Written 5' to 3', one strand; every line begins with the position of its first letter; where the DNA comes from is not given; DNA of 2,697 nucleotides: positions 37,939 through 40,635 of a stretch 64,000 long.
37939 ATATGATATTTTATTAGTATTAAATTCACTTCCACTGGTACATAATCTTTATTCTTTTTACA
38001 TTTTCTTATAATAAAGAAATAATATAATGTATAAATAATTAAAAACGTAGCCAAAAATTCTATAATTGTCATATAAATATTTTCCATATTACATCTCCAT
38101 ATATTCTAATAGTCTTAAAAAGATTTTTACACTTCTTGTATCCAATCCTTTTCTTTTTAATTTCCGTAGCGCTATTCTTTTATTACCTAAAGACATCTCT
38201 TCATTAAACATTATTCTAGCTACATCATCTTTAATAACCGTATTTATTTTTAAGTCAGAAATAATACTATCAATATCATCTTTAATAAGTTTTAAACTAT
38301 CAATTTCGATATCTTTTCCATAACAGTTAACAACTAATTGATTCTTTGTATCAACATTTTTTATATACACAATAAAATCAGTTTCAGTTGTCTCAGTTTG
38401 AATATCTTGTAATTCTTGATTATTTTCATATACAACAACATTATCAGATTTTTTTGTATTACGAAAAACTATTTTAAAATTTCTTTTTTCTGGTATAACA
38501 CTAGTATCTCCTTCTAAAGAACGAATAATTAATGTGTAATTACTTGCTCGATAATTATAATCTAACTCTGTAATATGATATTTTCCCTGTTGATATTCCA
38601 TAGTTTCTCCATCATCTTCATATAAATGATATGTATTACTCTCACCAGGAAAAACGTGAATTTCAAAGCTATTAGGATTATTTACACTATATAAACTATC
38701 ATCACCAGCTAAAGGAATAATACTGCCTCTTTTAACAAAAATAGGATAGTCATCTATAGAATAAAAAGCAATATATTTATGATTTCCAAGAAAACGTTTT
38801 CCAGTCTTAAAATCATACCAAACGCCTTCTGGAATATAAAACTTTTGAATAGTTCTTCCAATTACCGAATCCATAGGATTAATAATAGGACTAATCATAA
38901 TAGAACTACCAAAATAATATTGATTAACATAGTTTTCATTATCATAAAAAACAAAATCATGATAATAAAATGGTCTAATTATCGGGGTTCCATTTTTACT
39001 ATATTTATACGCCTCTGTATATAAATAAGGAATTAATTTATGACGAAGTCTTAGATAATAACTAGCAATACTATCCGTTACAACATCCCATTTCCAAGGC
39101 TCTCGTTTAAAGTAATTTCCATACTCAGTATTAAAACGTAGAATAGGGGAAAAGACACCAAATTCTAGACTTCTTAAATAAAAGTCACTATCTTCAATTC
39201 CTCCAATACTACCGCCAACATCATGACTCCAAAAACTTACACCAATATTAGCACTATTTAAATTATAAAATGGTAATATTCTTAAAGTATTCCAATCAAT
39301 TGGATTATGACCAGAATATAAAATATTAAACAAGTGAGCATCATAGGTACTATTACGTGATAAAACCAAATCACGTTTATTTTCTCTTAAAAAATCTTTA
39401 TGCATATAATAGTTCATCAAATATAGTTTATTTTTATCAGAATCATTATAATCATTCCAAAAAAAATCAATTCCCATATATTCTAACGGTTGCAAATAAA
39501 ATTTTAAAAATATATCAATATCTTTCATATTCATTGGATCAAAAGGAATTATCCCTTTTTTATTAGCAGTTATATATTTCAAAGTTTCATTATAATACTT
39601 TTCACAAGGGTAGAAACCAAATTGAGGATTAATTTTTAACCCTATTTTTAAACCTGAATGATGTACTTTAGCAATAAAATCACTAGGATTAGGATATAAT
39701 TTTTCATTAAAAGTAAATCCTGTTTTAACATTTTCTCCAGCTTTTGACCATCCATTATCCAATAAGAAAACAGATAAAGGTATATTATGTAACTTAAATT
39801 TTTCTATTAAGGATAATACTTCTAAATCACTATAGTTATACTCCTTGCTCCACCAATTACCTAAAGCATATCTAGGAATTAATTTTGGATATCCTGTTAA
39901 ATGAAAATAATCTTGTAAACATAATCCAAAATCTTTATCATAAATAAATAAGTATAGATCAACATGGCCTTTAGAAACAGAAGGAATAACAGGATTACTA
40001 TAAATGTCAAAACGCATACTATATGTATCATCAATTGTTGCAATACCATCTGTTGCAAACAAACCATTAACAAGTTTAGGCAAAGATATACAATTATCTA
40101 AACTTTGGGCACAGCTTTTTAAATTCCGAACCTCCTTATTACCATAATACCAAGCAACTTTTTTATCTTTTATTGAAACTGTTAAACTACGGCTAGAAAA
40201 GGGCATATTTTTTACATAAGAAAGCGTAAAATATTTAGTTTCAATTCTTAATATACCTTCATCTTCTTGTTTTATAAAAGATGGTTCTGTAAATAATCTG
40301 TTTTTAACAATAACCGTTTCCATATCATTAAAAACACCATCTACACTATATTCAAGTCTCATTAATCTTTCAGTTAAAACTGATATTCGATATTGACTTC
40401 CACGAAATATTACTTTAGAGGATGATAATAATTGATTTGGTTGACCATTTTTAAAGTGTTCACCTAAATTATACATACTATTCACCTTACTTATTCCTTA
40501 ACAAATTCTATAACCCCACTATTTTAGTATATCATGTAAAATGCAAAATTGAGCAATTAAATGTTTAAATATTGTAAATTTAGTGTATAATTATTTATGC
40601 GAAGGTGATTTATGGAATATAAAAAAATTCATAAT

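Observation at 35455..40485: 4.8-kb accessory island in the secE-nusG upstream position: three unknown membrane proteins plus a cytoplasmic GH31 glycosidase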

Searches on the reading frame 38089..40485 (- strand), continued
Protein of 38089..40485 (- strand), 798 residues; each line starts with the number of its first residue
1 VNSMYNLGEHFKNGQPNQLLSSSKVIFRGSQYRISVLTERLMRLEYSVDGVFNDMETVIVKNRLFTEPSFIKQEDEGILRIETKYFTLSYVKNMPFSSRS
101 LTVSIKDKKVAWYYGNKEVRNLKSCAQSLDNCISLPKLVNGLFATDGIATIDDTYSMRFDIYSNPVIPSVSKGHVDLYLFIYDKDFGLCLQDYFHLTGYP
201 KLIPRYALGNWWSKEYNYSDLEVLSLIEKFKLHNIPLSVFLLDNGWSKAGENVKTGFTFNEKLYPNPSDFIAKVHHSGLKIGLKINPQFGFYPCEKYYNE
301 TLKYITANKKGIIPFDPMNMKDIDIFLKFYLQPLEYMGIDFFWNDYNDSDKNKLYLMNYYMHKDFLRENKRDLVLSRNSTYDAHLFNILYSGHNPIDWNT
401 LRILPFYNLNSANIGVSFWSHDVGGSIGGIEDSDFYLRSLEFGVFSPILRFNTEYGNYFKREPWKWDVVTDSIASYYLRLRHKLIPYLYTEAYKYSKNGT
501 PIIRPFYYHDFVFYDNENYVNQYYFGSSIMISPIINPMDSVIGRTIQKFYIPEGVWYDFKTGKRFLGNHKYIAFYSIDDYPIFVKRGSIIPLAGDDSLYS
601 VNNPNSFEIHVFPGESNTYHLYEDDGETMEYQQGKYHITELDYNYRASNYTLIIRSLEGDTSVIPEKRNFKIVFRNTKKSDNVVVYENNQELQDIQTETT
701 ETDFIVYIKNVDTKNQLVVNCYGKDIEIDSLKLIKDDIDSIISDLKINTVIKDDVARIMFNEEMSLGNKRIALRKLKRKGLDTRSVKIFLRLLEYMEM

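Call 15: find_encoding_contigs(protein=P0120, flank=10000, max_places=2)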
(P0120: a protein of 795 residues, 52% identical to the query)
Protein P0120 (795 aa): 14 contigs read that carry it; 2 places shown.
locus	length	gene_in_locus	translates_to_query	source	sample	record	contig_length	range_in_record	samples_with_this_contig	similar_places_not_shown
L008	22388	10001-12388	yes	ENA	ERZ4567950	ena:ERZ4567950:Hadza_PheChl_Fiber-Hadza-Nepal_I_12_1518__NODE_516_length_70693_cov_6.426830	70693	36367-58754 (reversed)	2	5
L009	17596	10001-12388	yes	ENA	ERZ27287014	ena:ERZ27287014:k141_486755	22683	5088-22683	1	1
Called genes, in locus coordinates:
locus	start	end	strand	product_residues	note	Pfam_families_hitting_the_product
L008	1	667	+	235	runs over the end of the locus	PF02527:GidB, PF13847:Methyltransf_31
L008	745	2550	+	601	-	PF02195:ParB_N, PF17762:HTH_ParB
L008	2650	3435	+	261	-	PF00142:Fer4_NifH (weak), PF01656:CbiA, PF02374:ArsA_ATPase, PF10609:ParA, PF13614:AAA_31, PF09140:MipZ (weak), PF06564:CBP_BcsQ (weak)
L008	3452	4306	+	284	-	PF02195:ParB_N, PF17762:HTH_ParB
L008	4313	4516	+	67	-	PF06107:DUF951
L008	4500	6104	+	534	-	PF03806:ABG_transport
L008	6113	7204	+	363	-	PF01926:MMR_HSR1, PF02421:FeoB_N, PF06071:YchF-GTPase_C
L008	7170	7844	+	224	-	PF12773:DZR (faint), PF13240:Zn_Ribbon_1 (weak), PF13248:Zn_ribbon_3 (weak)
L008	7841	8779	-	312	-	PF04055:Radical_SAM, PF16199:Radical_SAM_C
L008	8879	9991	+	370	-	PF02557:VanY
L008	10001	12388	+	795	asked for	PF01055:Glyco_hydro_31_2nd, PF21365:Glyco_hydro_31_3rd, PF17137:DUF5110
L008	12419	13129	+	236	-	-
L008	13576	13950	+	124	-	-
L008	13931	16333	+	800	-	PF00133:tRNA-synt_1, PF01406:tRNA-synt_1e (faint), PF09334:tRNA-synt_1g, PF13603:tRNA-synt_1_2, PF00133:tRNA-synt_1, PF09334:tRNA-synt_1g (weak), PF08264:Anticodon_1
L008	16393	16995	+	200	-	-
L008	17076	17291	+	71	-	PF00584:SecE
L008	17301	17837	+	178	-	PF02357:NusG, PF00467:KOW (weak)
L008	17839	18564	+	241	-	-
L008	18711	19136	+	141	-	PF03946:Ribosomal_L11_N, PF00298:Ribosomal_L11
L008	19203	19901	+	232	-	PF00687:Ribosomal_L1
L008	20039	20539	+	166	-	PF00466:Ribosomal_L10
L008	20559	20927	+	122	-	PF16320:Ribosomal_L12_N, PF00542:Ribosomal_L12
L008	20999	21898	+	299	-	-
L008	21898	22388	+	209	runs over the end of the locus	PF00005:ABC_tran, PF13304:AAA_21 (faint)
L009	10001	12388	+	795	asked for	PF01055:Glyco_hydro_31_2nd, PF21365:Glyco_hydro_31_3rd, PF17137:DUF5110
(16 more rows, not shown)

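Call 35: search_solved_structures(query=window:38089-40485:-, max_evalue=1e-10, show_alignments=2)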
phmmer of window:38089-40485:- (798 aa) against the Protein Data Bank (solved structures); distinct sequences matched with E-value up to 1e-10: 57.
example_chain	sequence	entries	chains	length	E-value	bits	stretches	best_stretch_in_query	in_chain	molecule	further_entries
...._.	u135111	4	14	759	5.9e-112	378.8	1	26-653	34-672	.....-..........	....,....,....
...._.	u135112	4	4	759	6.4e-112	378.6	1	26-653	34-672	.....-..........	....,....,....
9kz6_A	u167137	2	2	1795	4.8e-41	144.2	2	368-693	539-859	Maltase-glucoamylase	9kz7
6jr6_A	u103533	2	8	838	2.2e-38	135.4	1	409-696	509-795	Candidate alpha-glycosidase Glycoside hydrolase family 31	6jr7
6jr8_A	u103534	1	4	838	2.2e-38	135.4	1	409-696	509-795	Candidate alpha-glycosidase Glycoside hydrolase family 31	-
7kmp_A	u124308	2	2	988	1e-32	116.7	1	365-680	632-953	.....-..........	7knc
4b9y_A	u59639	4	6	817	1.2e-32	116.5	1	392-677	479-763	ALPHA-GLUCOSIDASE, PUTATIVE, ADG31B | Oligosaccharide 4-alpha-D-glucosyltransferase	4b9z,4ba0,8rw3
5i23_A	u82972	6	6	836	1.2e-32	116.4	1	392-677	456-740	Oligosaccharide 4-alpha-D-glucosyltransferase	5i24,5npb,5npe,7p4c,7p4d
5npc_A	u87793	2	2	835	1.3e-32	116.4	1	392-677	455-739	Oligosaccharide 4-alpha-D-glucosyltransferase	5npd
5f7c_A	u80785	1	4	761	4.5e-32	114.6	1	383-594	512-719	Alpha-glucosidase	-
5x7o_A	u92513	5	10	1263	2.2e-31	112.3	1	403-637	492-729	Glycoside hydrolase family 31 alpha-glucosidase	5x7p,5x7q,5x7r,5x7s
5jou_A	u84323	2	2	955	2.5e-31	112.1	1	368-680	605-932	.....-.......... BoGH31A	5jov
2xvg_A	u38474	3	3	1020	6.4e-29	104.1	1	437-674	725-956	ALPHA XYLOSIDASE | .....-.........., PUTATIVE, XYL31A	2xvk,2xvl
4kmq_A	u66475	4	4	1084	1.9e-28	102.6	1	357-624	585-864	Lmo2446 protein | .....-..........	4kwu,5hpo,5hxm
5f7u_A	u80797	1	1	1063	2.1e-28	102.4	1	357-624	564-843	Cycloalternan-forming enzyme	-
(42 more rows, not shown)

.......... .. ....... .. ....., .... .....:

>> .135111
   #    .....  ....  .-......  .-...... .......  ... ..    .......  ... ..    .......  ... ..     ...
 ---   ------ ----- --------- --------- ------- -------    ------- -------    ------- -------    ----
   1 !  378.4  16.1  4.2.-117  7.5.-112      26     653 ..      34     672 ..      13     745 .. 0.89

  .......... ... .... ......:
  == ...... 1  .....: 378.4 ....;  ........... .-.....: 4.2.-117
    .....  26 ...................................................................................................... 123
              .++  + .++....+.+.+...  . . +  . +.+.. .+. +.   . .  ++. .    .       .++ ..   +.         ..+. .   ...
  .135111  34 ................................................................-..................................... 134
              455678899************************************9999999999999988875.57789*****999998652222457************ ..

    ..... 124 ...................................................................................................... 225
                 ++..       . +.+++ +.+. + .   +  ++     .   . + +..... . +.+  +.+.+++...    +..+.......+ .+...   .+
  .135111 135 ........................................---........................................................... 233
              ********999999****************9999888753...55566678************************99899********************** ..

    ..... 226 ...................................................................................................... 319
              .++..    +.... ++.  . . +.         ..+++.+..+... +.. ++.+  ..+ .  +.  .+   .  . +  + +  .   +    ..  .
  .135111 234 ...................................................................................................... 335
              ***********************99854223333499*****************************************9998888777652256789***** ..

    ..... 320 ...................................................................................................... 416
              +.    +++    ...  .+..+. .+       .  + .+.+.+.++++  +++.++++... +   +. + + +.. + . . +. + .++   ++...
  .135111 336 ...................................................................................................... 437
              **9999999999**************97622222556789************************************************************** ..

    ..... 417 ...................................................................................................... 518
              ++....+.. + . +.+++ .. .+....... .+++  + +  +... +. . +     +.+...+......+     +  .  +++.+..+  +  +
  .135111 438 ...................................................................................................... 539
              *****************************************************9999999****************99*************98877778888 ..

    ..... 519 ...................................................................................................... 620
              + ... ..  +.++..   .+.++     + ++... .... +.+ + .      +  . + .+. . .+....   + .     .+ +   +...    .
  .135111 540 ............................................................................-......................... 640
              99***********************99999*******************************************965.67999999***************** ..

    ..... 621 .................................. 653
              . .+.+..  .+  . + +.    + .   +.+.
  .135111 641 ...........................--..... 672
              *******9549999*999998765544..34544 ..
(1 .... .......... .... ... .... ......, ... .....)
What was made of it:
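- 38089..40485 (-): GH31-fold protein (798 aa), cytoplasmic, related to the GH31_u1 group. The nucleophile Asp345 is kept. The canonical acid/base position is His393. Best PDB sequence match is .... (LlGH31_u1), E 6e-112 (call 35).
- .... matches at E 6e-112 (call 35).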

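Call 68: search_protein_families(library=pfam, proteins=[L008:12419-13129:+, L004:15706-16467:+], max_evalue=0.01)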
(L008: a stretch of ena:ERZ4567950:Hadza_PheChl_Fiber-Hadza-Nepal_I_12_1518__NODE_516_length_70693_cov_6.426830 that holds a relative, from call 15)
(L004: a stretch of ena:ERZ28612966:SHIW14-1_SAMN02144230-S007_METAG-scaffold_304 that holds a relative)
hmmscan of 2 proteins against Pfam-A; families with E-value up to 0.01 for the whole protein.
L008:12419-13129:+ (236 aa): 0 families

L004:15706-16467:+ (253 aa): 0 families

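Call 92: search_protein_families(library=padloc, proteins=[window:38089-40485:-], max_evalue=0.01)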
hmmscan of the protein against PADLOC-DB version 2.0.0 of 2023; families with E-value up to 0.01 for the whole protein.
window:38089-40485:- (798 aa): 0 families

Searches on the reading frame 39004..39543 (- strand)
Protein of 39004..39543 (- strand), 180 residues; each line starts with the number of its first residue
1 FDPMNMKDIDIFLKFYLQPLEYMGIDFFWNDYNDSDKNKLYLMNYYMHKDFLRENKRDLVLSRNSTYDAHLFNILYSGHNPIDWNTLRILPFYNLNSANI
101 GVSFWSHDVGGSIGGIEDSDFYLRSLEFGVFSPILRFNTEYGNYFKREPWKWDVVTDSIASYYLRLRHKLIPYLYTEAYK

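Call 88: search_solved_structures(query=window:39004-39543:-, max_evalue=0.00001, show_alignments=5)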
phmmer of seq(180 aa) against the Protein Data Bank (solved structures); distinct sequences matched with E-value up to 0.00001: 37.
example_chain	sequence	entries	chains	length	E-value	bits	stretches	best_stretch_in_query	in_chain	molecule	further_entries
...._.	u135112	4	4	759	1.2e-34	123.4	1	5-176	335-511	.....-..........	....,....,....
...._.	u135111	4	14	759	1.2e-34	123.3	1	5-176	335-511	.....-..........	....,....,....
6jr6_A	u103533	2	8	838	4e-12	49.9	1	95-178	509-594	Candidate alpha-glycosidase Glycoside hydrolase family 31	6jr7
6jr8_A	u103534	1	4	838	4.1e-12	49.9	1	95-178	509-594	Candidate alpha-glycosidase Glycoside hydrolase family 31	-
5x3i_A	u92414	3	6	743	2.2e-11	47.5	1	24-178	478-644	Glycoside hydrolase family 31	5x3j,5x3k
9kz6_A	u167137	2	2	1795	5.2e-11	46.3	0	56-177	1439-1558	Maltase-glucoamylase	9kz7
5f7s_A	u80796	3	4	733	6e-10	42.8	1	24-177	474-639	Glycoside hydrolase family 31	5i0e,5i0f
5i0g_B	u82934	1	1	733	8.2e-10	42.4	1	24-177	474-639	Glycoside hydrolase family 31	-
5f7u_A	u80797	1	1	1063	2.6e-09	40.7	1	43-178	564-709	Cycloalternan-forming enzyme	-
5i0d_A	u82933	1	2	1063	2.6e-09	40.7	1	43-178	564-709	Lmo2446 protein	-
4kmq_A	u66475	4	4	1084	2.7e-09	40.7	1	43-178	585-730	Lmo2446 protein | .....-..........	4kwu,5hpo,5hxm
5x7o_A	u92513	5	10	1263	9.5e-09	38.9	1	89-176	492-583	Glycoside hydrolase family 31 alpha-glucosidase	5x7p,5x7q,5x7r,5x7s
3m46_A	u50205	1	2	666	2e-08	37.9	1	54-178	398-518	Uncharacterized protein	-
3n04_A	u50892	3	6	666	2e-08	37.9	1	54-178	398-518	alpha-glucosidase | Glycosyl hydrolase, family 31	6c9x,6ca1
3nuk_A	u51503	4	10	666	2e-08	37.9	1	54-178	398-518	ALPHA-GLUCOSIDASE | Glycosyl hydrolase, family 31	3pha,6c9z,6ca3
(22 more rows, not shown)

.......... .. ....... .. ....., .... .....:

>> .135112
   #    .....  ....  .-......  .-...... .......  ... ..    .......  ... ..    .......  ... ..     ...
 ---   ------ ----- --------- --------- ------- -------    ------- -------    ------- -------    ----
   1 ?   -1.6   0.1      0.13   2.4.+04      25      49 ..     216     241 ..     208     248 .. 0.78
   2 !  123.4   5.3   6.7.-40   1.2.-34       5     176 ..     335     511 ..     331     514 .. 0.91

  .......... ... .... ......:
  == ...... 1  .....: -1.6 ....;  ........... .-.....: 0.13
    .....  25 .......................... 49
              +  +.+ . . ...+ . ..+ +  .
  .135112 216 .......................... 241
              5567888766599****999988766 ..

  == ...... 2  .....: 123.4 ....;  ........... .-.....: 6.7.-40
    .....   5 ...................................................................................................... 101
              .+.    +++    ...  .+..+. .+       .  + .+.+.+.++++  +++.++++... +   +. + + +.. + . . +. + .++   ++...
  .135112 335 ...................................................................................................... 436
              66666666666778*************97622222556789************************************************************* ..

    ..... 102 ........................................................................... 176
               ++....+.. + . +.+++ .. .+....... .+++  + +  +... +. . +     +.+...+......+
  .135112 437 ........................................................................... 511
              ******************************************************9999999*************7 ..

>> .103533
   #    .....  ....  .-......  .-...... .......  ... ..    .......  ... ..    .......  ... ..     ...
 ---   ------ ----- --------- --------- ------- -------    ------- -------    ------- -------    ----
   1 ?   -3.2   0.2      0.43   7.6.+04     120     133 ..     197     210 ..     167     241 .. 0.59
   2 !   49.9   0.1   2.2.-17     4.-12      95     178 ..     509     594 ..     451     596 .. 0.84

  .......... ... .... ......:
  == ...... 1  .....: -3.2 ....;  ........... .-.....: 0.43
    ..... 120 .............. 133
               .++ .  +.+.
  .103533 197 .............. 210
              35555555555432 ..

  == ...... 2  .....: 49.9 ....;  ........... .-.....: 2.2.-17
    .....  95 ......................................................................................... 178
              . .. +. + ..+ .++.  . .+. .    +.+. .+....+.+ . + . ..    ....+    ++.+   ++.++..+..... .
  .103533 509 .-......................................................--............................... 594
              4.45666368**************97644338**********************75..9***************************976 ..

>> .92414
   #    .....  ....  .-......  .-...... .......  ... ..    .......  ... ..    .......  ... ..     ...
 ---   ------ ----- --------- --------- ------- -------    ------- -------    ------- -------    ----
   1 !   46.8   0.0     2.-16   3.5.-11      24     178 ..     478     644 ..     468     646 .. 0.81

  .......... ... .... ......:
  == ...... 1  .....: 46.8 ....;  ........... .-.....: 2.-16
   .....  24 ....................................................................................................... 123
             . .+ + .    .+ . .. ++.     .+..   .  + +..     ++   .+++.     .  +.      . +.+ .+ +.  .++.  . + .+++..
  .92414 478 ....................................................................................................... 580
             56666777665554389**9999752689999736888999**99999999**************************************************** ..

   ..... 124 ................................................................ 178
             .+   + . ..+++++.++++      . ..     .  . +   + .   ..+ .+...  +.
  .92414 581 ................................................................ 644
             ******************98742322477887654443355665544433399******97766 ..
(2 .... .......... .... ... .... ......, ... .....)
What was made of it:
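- On Glycoside hydrolase family 31 (catalytically canonical member): The same register is obtained against 5X3I 'WAGD' (call 88).
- A second reference gives the same register: 5X3I 'WAGD' aligns to the window's 'YSGH' (call 88).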
